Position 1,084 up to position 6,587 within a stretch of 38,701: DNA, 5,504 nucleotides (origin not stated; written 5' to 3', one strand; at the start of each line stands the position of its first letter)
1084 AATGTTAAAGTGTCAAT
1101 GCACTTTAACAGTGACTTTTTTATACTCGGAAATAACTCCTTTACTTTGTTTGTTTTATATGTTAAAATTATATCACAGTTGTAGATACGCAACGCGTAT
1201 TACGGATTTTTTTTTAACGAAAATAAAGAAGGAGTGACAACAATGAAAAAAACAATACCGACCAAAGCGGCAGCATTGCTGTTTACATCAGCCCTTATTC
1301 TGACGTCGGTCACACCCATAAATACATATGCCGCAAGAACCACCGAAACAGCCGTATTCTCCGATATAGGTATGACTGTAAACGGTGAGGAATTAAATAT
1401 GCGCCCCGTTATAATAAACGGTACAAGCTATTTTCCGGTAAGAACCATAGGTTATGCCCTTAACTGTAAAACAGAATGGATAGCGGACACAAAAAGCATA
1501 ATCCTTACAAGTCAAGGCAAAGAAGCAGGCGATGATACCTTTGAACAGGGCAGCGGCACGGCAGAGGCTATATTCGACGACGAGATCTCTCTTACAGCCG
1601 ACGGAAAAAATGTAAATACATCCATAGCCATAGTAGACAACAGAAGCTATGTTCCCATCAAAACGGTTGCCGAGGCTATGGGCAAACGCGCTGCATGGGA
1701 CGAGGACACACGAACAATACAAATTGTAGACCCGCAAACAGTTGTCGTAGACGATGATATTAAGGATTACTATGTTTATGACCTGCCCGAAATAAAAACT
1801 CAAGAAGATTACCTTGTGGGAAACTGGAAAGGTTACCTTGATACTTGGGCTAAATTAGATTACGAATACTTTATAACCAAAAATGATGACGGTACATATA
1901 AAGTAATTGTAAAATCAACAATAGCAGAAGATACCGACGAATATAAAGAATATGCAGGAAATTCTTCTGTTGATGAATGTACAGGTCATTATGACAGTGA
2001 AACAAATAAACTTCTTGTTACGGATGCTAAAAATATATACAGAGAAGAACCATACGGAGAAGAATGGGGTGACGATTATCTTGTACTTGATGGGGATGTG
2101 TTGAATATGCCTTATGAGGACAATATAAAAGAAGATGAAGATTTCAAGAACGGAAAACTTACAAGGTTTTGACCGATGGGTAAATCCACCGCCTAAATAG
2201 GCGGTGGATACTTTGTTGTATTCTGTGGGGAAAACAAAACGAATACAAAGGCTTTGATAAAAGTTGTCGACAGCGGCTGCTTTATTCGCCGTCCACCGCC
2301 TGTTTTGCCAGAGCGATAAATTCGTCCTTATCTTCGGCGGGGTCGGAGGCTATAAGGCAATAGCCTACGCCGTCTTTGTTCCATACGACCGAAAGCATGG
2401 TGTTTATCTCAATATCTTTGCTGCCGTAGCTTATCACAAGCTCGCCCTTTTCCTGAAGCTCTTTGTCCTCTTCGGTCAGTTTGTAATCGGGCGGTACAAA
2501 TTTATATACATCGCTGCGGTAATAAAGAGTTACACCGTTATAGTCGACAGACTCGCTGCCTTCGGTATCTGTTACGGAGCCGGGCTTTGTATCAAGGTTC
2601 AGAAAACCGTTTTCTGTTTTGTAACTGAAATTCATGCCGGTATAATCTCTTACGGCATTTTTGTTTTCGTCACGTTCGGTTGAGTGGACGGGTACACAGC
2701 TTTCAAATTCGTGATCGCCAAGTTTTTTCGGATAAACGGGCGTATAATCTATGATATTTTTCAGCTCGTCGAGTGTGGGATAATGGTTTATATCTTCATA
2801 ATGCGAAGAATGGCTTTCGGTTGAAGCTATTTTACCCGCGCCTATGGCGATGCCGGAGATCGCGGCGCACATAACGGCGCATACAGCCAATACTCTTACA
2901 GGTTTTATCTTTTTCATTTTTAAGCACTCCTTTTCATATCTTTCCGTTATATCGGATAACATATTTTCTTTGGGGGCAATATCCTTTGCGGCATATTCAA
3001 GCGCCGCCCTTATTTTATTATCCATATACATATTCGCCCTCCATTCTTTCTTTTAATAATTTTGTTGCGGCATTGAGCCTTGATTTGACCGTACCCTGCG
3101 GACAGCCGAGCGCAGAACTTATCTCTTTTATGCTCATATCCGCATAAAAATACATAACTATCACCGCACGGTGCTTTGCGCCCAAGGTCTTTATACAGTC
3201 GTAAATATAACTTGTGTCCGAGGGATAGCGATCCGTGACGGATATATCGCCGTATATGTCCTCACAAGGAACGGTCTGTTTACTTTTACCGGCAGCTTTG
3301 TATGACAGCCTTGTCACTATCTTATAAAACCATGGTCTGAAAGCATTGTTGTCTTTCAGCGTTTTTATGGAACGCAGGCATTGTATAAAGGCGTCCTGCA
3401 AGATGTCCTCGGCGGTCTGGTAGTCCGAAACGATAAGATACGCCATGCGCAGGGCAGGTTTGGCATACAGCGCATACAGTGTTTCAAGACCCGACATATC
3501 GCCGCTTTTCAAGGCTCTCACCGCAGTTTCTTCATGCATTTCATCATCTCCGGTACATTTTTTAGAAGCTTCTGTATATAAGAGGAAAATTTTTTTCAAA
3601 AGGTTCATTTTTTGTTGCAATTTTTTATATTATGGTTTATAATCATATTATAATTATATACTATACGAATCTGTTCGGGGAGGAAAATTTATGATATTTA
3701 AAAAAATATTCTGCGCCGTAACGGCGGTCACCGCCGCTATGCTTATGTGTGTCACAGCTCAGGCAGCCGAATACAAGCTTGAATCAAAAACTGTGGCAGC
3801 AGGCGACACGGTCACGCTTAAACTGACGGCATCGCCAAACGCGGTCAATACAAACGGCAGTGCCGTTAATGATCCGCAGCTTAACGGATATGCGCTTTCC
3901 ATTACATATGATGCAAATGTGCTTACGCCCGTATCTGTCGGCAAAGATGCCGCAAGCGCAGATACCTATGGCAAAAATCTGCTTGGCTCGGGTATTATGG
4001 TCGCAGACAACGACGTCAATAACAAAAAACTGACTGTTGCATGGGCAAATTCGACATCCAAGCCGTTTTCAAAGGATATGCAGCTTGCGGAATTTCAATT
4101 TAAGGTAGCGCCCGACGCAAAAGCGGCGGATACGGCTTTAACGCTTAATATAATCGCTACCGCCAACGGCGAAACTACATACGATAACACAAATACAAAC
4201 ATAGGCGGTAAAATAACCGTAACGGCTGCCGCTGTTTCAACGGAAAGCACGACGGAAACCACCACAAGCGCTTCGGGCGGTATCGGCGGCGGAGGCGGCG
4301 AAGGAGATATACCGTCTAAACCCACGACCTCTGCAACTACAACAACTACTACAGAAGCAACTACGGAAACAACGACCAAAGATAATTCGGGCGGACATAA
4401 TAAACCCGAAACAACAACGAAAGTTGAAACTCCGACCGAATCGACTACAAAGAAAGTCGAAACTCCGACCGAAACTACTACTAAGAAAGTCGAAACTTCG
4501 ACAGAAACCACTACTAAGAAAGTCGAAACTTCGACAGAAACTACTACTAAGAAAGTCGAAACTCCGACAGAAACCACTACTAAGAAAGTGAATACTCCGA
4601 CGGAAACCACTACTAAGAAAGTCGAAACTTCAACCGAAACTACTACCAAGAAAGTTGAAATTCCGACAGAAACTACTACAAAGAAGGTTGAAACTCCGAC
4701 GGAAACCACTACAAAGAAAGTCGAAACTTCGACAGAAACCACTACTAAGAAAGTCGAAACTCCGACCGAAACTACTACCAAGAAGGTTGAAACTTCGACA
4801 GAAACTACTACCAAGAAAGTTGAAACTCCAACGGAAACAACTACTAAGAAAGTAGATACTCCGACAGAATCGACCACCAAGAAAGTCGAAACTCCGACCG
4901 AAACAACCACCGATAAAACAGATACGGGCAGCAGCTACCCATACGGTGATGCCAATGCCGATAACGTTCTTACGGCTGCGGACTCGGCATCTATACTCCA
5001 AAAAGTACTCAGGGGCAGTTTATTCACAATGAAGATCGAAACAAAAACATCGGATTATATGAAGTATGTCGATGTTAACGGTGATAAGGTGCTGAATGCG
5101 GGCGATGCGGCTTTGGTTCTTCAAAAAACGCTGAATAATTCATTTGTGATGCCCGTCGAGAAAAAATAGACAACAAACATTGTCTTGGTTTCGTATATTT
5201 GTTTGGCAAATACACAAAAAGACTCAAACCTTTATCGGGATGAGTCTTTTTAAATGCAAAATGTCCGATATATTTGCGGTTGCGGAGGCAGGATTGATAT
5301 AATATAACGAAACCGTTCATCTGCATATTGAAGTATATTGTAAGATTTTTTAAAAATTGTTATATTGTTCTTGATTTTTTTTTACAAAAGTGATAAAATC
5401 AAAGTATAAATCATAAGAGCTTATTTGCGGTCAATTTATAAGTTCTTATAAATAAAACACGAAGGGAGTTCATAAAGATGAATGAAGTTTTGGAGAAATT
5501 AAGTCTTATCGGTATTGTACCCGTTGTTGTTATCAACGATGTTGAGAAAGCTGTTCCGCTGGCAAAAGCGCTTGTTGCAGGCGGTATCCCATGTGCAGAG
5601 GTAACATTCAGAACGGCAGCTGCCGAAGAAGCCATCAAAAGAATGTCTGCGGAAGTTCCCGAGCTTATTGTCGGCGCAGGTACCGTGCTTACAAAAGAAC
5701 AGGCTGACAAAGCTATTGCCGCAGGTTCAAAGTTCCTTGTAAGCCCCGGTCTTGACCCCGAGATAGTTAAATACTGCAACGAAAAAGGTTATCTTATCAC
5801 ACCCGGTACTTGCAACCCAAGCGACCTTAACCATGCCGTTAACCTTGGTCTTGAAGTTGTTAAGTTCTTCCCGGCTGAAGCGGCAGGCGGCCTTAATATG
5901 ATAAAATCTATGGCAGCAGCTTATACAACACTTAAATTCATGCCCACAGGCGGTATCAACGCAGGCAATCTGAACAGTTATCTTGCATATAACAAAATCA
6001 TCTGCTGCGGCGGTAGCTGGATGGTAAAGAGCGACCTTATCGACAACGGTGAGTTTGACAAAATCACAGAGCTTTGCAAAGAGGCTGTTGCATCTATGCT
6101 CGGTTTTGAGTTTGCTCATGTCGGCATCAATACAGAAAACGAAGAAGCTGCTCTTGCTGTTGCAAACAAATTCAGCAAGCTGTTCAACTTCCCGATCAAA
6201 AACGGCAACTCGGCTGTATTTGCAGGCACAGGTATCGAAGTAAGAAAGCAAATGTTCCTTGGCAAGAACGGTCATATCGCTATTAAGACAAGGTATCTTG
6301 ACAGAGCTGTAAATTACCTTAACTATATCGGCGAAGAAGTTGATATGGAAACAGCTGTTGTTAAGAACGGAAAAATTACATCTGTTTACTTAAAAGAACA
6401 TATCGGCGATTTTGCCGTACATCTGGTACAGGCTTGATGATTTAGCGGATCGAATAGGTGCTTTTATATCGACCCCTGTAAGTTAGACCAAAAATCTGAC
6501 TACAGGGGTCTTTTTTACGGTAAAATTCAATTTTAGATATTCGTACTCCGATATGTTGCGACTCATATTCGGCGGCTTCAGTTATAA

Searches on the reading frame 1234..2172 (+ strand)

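Call 45: search_protein_families(library=pfam, proteins=[window:1234-2172:+], max_evalue=0.0001)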
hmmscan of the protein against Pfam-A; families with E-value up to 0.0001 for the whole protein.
window:1234-2172:+ (312 aa): 1 family
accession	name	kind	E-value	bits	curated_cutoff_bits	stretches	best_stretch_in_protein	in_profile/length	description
PF07833.16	Cu_amine_oxidN1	-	3.2e-25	88.6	24.2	2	48-164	1-108/108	Copper amine oxidase N-terminal domain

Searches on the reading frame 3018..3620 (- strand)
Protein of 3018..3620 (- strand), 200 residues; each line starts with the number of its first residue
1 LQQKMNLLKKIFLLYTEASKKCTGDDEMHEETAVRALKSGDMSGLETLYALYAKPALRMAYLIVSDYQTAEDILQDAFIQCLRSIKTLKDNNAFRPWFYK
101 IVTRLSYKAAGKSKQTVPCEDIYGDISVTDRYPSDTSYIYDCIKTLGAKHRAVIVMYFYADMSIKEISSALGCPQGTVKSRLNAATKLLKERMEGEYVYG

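Call 45: search_protein_families(library=pfam, proteins=[window:3018-3620:-], max_evalue=0.0001)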
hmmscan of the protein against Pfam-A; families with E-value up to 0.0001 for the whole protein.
window:3018-3620:- (200 aa): 3 families
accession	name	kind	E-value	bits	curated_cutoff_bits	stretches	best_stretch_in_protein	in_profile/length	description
PF08281.18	Sigma70_r4_2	-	1.4e-11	44.2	25.7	1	138-187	3-52/54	Sigma-70, region 4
PF04545.22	Sigma70_r4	-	2.6e-11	43.3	24.1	1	142-190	1-49/50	Sigma-70, region 4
PF04542.20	Sigma70_r2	-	2.2e-10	40.6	24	1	48-110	1-65/71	Sigma-70 region 2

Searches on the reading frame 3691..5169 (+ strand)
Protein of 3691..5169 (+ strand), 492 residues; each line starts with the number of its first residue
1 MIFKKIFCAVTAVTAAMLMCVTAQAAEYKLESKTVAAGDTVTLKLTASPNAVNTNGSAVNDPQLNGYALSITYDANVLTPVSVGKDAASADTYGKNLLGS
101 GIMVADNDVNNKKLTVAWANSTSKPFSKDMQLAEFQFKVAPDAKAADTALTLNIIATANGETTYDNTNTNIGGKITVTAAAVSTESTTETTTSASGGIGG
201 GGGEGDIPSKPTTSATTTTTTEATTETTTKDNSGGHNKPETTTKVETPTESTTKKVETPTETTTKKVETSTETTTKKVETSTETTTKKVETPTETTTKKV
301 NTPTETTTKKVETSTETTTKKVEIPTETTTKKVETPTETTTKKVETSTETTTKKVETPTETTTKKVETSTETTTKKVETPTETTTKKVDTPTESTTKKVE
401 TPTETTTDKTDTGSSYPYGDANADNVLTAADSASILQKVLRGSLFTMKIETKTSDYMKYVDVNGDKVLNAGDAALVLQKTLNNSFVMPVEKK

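Call 45: search_protein_families(library=pfam, proteins=[window:3691-5169:+], max_evalue=0.0001)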
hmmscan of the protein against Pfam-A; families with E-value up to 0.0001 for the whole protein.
window:3691-5169:+ (492 aa): 2 families
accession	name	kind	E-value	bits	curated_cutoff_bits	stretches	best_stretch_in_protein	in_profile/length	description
PF00404.24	Dockerin_1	-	1.7e-06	28.5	22.9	1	418-477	1-53/57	Dockerin type I domain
PF01442.23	Apolipoprotein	-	4.1e-06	27.1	90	0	224-332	12-118/190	Apolipoprotein A1/A4/E domain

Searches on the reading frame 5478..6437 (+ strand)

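Call 45: search_protein_families(library=pfam, proteins=[window:5478-6437:+], max_evalue=0.0001)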
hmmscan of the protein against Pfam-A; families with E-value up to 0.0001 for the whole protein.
window:5478-6437:+ (319 aa): 1 family
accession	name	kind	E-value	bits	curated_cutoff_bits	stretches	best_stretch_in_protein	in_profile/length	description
PF01081.25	Aldolase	-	1.2e-68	230.8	27.8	1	6-199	3-196/196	KDPG and KHG aldolase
